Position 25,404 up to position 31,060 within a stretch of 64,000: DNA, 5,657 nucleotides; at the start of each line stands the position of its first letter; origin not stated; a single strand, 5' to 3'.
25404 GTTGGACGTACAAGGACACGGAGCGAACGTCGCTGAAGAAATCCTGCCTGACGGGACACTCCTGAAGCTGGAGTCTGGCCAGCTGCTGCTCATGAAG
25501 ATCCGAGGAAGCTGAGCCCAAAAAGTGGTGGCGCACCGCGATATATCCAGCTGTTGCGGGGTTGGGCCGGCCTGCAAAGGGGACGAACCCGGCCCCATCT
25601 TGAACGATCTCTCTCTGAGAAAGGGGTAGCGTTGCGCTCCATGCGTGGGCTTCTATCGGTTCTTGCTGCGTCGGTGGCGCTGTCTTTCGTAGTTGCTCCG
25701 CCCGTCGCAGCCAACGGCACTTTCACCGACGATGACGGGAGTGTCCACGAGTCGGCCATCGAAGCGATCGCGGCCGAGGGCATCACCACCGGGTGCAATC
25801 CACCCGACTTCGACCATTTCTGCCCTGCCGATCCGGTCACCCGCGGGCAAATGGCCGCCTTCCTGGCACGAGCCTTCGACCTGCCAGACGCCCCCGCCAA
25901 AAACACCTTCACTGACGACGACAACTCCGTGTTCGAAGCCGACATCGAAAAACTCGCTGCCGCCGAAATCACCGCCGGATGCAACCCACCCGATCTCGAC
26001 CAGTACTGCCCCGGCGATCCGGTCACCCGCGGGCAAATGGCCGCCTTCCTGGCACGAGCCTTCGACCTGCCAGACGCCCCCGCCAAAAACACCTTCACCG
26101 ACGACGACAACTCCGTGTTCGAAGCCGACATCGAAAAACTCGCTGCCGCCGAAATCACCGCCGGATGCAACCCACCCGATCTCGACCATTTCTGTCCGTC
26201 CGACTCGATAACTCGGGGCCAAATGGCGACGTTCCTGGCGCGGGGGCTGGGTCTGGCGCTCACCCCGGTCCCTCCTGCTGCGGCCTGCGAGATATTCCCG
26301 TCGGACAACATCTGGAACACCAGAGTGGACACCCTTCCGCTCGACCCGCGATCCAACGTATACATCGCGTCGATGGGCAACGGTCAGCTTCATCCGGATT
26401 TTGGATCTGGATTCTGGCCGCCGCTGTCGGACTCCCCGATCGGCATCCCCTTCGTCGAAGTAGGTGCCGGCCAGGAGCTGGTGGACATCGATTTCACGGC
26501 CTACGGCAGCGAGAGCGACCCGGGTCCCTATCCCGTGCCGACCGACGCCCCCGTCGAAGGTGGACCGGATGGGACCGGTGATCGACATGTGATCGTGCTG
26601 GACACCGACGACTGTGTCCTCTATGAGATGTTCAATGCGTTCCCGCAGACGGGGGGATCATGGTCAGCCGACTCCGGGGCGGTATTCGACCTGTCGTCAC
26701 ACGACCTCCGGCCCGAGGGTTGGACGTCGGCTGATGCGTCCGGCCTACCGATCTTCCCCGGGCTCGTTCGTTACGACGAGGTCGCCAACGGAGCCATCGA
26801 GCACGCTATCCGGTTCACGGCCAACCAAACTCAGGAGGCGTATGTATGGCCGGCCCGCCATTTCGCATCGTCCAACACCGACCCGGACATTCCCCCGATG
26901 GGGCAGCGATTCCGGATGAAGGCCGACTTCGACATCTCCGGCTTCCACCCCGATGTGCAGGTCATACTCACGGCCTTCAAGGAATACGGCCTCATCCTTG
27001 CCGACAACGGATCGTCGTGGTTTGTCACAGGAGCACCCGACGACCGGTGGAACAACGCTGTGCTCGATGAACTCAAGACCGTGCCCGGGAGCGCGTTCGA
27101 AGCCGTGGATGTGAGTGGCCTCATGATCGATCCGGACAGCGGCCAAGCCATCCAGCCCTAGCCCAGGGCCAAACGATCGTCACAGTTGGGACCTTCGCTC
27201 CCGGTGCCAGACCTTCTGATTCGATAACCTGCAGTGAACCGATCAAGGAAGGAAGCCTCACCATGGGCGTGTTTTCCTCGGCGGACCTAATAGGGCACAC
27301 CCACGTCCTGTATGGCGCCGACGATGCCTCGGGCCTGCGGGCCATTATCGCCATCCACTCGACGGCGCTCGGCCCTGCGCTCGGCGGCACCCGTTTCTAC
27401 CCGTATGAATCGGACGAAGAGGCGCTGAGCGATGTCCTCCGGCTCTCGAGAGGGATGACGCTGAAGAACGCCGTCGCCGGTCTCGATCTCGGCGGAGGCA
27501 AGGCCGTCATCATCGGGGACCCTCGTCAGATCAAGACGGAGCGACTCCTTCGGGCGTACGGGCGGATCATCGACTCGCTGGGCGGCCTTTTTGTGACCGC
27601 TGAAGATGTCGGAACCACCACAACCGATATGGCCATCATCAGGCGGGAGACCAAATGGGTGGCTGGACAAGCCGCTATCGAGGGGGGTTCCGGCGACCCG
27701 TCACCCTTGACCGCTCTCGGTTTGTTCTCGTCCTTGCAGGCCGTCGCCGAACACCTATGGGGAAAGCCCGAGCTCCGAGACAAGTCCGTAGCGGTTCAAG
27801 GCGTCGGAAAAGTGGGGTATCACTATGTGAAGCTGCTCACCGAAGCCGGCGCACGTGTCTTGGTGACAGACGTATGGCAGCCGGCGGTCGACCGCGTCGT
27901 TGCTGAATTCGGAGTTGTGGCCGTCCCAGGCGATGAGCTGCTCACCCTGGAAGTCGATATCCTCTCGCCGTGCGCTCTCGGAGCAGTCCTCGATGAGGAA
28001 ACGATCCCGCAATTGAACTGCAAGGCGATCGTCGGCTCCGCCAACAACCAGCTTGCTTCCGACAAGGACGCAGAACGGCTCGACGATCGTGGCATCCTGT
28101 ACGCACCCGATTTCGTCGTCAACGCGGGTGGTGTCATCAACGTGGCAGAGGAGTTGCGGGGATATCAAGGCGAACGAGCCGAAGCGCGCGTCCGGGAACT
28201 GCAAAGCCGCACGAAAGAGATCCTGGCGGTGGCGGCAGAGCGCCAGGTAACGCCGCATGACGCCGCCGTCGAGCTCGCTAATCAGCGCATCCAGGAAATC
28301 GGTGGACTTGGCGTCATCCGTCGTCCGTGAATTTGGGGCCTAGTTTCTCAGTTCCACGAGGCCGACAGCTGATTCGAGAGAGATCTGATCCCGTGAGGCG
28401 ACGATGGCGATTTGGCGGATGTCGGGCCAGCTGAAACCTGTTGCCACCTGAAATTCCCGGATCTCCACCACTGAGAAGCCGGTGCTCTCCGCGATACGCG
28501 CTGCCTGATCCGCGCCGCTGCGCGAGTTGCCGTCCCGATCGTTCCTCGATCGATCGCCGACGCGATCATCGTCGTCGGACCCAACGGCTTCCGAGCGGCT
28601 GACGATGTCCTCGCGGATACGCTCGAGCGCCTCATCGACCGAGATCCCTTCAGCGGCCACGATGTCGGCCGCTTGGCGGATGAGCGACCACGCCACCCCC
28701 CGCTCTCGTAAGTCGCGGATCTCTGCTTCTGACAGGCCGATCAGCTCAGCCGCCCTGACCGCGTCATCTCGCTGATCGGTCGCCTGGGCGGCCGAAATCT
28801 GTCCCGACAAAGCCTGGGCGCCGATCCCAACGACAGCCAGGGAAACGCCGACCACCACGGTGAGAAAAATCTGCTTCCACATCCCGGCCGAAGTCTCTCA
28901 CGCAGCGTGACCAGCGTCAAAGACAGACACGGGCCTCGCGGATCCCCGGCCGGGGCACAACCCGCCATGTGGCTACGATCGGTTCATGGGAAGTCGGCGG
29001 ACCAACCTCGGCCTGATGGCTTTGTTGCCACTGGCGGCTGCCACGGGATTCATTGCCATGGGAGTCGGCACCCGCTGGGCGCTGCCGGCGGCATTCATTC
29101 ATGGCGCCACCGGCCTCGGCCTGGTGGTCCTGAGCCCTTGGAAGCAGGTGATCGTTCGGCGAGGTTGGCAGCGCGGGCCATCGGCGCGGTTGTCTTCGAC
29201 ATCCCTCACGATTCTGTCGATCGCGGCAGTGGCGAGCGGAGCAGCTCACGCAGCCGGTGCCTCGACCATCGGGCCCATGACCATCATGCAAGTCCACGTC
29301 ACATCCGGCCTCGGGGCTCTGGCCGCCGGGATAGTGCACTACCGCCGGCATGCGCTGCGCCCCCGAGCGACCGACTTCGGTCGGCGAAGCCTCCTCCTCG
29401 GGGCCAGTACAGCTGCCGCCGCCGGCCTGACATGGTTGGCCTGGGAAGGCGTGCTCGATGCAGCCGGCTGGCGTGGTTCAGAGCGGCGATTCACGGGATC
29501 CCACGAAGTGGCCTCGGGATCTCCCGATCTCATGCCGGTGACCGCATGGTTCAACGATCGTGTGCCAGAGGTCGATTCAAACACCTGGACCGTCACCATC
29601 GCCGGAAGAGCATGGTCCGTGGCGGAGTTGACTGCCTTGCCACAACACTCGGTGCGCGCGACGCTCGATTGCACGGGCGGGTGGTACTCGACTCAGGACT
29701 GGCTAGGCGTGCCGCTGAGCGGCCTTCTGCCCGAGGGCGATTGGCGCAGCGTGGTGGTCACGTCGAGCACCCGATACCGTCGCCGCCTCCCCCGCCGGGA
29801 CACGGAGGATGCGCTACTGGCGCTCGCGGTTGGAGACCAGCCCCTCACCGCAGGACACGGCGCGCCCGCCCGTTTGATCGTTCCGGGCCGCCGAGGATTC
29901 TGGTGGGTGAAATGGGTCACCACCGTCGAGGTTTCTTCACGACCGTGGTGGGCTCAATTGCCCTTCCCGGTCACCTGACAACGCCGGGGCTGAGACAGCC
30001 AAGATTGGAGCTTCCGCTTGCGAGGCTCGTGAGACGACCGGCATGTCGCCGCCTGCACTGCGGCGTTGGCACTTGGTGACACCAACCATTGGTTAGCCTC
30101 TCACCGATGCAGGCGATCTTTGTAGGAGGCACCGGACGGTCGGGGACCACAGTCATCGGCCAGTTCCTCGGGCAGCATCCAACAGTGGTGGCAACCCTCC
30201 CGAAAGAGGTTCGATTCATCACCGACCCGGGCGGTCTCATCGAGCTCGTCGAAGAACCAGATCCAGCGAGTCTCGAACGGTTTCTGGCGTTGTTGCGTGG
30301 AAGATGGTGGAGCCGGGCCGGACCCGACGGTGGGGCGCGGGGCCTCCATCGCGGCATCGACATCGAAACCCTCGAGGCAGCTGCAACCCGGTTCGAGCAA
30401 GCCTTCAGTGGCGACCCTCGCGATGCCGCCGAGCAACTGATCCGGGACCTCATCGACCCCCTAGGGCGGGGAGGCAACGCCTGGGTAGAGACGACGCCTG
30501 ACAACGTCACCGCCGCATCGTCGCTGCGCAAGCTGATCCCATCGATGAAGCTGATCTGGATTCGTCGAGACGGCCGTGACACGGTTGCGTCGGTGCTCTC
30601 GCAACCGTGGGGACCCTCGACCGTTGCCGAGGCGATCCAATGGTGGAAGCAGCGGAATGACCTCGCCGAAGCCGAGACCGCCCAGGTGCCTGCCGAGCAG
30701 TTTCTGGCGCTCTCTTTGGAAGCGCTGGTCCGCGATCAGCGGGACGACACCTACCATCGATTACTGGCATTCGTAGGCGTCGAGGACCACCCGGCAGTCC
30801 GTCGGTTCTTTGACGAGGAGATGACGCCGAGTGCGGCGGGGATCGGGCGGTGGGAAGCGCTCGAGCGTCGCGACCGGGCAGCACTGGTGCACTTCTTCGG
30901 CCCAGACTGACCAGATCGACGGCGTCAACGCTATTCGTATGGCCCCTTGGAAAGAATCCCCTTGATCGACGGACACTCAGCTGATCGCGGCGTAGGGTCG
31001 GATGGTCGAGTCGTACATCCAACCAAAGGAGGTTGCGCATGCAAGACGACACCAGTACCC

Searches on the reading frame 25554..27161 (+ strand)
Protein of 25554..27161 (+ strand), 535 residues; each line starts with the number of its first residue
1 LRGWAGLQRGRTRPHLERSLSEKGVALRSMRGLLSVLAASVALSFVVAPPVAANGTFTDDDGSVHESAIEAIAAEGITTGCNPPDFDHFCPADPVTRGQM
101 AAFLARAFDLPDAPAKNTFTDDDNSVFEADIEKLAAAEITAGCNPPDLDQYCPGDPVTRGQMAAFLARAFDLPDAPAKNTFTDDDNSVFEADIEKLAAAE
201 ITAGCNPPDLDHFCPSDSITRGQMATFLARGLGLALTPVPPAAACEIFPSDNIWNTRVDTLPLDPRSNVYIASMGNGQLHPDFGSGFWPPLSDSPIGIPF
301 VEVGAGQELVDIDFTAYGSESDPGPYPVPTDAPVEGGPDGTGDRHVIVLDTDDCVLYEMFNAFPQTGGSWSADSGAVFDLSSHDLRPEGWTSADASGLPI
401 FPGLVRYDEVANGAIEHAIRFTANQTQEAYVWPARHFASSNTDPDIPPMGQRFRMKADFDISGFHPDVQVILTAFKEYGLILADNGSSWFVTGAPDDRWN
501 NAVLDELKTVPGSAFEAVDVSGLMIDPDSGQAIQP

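Call 55: search_protein_families(library=pfam, proteins=[window:25554-27161:+], max_evalue=0.001)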
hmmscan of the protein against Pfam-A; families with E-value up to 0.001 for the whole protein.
window:25554-27161:+ (535 aa): 1 family
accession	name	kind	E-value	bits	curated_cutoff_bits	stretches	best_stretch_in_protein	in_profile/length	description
PF00395.25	SLH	-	1.8e-09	37.9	20.8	0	57-101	2-44/44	S-layer homology domain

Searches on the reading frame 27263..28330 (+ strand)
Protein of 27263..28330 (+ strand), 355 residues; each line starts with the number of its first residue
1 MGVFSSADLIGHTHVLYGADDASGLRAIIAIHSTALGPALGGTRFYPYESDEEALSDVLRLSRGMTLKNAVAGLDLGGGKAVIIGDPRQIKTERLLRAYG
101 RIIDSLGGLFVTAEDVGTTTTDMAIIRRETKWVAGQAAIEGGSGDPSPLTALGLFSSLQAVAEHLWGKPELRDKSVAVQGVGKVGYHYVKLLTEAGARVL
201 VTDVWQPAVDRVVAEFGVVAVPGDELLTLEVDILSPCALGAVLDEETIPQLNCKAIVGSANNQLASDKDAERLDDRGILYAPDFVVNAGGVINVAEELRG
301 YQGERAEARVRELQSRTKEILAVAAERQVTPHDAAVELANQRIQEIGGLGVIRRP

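Call 55: search_protein_families(library=pfam, proteins=[window:27263-28330:+], max_evalue=0.001)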
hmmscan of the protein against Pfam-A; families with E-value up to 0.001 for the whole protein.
window:27263-28330:+ (355 aa): 3 families
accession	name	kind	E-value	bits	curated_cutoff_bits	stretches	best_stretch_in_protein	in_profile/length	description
PF02812.23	ELFV_dehydrog_N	-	7.8e-31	106.9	25.3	1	23-131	19-128/129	Glu/Leu/Phe/Val dehydrogenase, dimerisation domain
PF00208.27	ELFV_dehydrog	-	1.7e-23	84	23.4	2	217-345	98-235/241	Glutamate/Leucine/Phenylalanine/Valine dehydrogenase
PF02826.25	2-Hacid_dh_C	-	0.00048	20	25.1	1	168-234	31-95/178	D-isomer specific 2-hydroxyacid dehydrogenase, NAD binding domain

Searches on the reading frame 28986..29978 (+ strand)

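Call 76: search_protein_families(library=pfam, proteins=[window:28986-29978:+], max_evalue=0.001)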
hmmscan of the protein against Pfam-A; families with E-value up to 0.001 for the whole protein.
window:28986-29978:+ (330 aa): 1 family
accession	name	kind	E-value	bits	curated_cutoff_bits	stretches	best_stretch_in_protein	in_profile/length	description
PF00174.25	Oxidored_molyb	-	9.6e-25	87.5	24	1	192-320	3-164/169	Oxidoreductase molybdopterin binding domain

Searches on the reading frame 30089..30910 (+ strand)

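Call 76: search_protein_families(library=pfam, proteins=[window:30089-30910:+], max_evalue=0.001)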
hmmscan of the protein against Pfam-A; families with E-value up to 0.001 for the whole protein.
window:30089-30910:+ (273 aa): 1 family
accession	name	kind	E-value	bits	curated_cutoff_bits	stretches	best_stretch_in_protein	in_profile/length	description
PF13469.12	Sulfotransfer_3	-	4.9e-22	79.7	27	1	10-233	2-214/216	Sulfotransferase family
